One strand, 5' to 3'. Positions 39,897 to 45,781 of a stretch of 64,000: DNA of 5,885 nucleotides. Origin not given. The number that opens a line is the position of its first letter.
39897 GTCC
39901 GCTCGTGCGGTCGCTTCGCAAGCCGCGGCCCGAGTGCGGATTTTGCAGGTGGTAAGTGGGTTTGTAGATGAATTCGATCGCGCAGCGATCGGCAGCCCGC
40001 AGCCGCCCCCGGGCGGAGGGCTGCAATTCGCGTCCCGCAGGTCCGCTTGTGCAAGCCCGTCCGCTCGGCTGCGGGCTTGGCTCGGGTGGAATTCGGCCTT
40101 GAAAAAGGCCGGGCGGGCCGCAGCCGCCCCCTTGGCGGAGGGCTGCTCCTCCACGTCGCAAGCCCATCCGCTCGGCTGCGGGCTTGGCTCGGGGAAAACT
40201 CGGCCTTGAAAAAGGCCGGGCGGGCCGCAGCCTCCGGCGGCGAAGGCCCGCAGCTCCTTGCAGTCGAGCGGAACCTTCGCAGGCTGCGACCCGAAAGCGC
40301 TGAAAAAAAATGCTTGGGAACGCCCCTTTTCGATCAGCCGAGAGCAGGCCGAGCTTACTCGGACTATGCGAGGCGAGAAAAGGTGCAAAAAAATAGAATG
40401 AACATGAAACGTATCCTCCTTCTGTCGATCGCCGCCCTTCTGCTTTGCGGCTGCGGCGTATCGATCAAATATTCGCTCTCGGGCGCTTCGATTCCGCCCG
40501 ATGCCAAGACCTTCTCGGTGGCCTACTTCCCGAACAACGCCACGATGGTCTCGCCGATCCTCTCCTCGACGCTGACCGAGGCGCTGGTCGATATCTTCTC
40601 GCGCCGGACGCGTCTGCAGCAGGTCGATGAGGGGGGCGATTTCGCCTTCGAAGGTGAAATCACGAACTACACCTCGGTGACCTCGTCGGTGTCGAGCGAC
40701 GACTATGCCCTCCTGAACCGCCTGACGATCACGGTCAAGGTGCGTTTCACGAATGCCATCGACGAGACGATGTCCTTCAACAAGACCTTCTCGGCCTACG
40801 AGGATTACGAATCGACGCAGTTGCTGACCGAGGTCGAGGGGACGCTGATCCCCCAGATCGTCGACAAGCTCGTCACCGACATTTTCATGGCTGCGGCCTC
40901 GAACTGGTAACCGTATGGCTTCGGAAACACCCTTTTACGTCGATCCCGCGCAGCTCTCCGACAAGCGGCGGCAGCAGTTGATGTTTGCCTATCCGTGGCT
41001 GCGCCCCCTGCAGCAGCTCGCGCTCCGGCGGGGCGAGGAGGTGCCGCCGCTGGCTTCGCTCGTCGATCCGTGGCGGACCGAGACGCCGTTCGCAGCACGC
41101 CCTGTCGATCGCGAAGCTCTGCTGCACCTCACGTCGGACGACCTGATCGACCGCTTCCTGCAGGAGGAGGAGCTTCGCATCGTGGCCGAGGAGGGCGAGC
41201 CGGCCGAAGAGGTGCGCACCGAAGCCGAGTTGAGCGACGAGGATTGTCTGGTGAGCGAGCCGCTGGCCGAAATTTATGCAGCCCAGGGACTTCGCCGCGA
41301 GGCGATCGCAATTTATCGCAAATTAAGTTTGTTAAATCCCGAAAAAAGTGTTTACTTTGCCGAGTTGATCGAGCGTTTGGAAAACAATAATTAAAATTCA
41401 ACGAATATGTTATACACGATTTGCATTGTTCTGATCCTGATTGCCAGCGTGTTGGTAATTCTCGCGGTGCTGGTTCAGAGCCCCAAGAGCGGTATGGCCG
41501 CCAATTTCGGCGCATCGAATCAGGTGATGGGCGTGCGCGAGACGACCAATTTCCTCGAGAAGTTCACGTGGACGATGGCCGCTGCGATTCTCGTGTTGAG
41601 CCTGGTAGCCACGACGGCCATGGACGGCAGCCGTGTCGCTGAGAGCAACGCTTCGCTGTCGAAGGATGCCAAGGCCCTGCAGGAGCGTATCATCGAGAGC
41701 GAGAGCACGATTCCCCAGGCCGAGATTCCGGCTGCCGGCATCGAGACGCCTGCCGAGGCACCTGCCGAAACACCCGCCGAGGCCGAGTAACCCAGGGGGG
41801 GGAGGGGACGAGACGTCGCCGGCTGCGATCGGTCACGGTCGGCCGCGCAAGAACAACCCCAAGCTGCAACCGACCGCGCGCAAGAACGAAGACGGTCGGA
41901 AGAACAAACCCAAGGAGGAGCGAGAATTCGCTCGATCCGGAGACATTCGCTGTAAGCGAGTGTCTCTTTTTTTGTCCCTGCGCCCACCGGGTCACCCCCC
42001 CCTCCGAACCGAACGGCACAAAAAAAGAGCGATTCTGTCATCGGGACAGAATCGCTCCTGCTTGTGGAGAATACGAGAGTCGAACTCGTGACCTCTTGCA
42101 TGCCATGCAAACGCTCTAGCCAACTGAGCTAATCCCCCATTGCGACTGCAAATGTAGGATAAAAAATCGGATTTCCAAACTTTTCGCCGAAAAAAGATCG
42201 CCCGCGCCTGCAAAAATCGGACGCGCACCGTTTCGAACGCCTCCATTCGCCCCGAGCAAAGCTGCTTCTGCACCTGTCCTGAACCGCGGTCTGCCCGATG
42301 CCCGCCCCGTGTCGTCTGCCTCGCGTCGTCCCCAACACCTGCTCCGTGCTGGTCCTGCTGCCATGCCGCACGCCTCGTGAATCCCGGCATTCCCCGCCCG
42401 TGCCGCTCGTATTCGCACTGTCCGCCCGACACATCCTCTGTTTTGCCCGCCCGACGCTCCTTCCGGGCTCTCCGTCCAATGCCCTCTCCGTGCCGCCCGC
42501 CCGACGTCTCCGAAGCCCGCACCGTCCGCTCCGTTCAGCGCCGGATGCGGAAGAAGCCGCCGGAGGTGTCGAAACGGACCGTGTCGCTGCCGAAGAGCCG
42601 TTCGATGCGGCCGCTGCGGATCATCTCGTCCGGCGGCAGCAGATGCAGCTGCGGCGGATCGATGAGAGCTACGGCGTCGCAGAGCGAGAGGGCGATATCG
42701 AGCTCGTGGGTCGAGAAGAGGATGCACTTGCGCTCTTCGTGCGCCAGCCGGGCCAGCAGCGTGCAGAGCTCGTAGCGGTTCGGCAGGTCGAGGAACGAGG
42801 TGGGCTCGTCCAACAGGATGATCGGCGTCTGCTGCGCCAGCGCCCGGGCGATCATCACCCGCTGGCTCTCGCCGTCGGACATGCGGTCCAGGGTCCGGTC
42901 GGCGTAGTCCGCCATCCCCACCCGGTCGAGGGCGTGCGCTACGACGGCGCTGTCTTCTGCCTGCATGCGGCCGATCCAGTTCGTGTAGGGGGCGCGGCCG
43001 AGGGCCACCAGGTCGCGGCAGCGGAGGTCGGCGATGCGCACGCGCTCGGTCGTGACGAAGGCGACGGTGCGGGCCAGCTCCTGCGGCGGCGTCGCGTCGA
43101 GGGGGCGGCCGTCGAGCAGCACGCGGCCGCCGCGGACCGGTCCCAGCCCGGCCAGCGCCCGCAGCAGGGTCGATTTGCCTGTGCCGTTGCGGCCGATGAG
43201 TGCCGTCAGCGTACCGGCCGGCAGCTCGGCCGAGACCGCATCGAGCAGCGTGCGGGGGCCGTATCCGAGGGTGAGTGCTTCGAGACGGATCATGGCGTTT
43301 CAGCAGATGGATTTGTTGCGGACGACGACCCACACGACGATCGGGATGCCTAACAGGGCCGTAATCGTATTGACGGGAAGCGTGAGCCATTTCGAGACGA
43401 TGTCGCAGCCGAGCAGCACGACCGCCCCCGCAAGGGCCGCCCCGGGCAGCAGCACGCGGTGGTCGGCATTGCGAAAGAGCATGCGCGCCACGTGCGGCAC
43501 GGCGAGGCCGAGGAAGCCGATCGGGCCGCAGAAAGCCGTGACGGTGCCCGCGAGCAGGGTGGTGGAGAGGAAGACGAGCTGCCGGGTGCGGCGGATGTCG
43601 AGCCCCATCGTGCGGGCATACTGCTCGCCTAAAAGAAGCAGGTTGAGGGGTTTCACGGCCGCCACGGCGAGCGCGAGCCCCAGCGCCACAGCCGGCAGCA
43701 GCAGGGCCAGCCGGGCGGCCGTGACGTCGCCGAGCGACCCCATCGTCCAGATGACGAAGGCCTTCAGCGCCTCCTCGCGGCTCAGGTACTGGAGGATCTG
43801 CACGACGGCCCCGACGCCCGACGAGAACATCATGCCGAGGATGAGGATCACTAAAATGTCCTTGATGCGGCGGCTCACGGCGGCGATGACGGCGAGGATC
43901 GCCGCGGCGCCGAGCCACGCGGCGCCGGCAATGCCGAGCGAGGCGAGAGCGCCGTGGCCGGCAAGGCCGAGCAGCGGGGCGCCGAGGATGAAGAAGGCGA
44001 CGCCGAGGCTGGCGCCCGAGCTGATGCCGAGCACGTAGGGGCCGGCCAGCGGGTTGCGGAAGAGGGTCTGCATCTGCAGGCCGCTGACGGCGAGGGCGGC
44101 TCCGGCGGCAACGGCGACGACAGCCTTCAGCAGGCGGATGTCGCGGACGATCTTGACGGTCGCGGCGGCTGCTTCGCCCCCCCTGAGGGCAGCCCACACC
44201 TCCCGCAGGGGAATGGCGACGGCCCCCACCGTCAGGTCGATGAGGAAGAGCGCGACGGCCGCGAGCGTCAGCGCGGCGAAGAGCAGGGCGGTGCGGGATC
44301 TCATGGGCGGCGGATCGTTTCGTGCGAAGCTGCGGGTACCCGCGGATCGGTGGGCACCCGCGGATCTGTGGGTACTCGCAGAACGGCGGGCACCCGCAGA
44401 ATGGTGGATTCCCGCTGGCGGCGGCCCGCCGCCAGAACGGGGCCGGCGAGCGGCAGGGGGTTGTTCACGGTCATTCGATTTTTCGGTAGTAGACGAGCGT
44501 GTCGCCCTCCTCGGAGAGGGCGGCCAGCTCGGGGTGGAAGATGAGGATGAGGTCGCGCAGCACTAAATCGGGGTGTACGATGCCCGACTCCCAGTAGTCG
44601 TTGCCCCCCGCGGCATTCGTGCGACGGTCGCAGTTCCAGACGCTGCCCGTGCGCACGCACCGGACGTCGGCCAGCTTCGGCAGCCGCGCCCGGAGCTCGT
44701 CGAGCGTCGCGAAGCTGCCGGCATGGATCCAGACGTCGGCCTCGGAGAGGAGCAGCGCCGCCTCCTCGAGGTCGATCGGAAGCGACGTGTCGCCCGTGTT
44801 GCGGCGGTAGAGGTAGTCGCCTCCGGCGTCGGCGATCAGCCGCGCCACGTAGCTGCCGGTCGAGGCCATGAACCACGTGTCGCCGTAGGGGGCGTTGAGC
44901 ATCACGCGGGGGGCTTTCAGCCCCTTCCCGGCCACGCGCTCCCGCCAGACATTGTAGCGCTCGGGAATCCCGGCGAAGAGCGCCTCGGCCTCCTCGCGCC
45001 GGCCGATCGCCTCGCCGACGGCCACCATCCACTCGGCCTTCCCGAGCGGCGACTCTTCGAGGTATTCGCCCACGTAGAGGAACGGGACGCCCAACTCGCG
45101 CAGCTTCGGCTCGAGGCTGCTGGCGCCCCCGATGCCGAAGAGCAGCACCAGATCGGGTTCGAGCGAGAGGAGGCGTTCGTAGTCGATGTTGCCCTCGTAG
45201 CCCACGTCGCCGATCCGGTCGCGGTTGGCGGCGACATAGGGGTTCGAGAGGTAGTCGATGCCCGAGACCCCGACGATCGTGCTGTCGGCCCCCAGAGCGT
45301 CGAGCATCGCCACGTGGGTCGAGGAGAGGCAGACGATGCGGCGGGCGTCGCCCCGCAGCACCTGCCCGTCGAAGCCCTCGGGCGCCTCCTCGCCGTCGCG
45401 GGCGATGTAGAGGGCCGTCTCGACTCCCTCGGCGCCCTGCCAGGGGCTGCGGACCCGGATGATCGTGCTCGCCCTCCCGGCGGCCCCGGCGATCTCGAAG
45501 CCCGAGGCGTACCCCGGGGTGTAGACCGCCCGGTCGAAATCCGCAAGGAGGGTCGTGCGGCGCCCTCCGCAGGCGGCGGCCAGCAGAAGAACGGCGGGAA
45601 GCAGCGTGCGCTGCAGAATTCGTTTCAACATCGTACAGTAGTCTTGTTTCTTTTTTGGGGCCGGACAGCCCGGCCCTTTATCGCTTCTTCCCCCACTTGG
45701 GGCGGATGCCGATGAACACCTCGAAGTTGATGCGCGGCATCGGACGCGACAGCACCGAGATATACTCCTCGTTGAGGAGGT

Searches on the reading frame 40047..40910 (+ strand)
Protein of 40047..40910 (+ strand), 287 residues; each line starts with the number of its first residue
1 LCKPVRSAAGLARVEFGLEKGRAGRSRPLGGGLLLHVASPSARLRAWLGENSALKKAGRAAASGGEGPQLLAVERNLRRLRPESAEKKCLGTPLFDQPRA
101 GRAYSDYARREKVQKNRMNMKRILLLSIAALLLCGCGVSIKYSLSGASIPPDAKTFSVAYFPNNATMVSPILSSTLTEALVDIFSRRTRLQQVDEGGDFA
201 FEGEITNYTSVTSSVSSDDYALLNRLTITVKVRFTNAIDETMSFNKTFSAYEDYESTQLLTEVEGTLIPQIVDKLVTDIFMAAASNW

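Call 10: search_protein_families(library=ncbifam, proteins=[window:40047-40910:+])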
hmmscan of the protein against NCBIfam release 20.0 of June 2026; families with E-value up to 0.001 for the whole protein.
window:40047-40910:+ (287 aa): 0 families

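Call 37: search_protein_families(library=pfam, proteins=[window:40047-40910:+], max_evalue=0.001)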
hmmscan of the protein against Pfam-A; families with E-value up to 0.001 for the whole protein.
window:40047-40910:+ (287 aa): 1 family
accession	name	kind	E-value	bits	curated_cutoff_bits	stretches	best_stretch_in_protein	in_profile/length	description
PF04390.17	LptE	-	1.6e-16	61.5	23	1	154-281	2-116/118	Lipopolysaccharide-assembly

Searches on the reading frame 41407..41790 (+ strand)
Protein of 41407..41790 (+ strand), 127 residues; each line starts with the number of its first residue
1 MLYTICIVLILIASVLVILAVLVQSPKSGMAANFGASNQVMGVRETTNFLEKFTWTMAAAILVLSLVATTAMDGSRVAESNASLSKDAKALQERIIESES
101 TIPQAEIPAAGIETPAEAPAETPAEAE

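Call 38: search_protein_families(library=pfam, proteins=[window:41407-41790:+], max_evalue=0.001)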
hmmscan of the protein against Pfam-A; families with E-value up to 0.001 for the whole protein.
window:41407-41790:+ (127 aa): 1 family
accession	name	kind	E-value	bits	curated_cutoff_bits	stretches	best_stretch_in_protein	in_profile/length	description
PF03840.19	SecG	-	2.4e-16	60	29.2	1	5-69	1-68/70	Preprotein translocase SecG subunit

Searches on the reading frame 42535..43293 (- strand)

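Call 38: search_protein_families(library=pfam, proteins=[window:42535-43293:-], max_evalue=0.001)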
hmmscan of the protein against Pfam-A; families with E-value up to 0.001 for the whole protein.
window:42535-43293:- (252 aa): 5 families
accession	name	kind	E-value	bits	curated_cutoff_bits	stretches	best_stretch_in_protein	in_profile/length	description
PF00005.33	ABC_tran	-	3e-30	106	25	1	17-166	1-137/137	ABC transporter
PF13304.12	AAA_21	-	3e-12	47.7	27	2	29-50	1-22/304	AAA domain, putative AbiEii toxin, Type IV TA system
PF02463.25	SMC_N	-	1.1e-06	28.7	40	0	137-186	136-189/220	RecF/RecN/SMC N terminal domain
PF13175.12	AAA_15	-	9.2e-05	22.6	32.1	0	29-47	25-43/374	AAA ATPase domain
PF13555.12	AAA_29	-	0.00018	21.6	27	0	26-48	22-43/61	P-loop containing region of AAA domain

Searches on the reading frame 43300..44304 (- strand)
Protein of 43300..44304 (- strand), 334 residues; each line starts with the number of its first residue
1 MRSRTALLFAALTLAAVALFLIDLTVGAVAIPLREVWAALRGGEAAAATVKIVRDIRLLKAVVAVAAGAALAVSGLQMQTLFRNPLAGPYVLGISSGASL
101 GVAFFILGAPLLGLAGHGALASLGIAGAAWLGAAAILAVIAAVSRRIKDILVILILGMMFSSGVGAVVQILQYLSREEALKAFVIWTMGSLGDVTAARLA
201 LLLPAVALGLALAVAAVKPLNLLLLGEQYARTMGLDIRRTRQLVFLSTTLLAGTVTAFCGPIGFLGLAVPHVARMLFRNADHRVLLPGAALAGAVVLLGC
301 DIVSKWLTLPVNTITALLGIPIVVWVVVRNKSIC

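Call 38: search_protein_families(library=pfam, proteins=[window:43300-44304:-], max_evalue=0.001)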
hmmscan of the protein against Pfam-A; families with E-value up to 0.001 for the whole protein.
window:43300-44304:- (334 aa): 1 family
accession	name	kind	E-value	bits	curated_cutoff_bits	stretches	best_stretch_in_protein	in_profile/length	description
PF01032.23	FecCD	-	7.9e-73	245.6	26.5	1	17-329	3-311/311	FecCD transport family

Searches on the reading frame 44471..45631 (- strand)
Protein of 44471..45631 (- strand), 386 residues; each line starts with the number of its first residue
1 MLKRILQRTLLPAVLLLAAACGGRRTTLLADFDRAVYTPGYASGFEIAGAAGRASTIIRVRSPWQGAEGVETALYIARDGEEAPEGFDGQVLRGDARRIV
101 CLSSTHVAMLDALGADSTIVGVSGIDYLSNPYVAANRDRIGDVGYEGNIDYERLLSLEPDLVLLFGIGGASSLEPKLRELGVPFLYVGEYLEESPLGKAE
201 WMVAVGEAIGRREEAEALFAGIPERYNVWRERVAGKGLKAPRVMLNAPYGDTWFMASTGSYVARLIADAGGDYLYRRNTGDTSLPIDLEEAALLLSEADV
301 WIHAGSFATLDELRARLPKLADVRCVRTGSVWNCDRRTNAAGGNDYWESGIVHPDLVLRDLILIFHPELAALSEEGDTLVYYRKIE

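Call 38: search_protein_families(library=pfam, proteins=[window:44471-45631:-], max_evalue=0.001)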
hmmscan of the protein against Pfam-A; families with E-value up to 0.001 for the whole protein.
window:44471-45631:- (386 aa): 1 family
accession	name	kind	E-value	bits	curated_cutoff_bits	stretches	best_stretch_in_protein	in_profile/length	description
PF01497.23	Peripla_BP_2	-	8.9e-27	94.5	27.5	1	99-336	1-233/235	Periplasmic binding protein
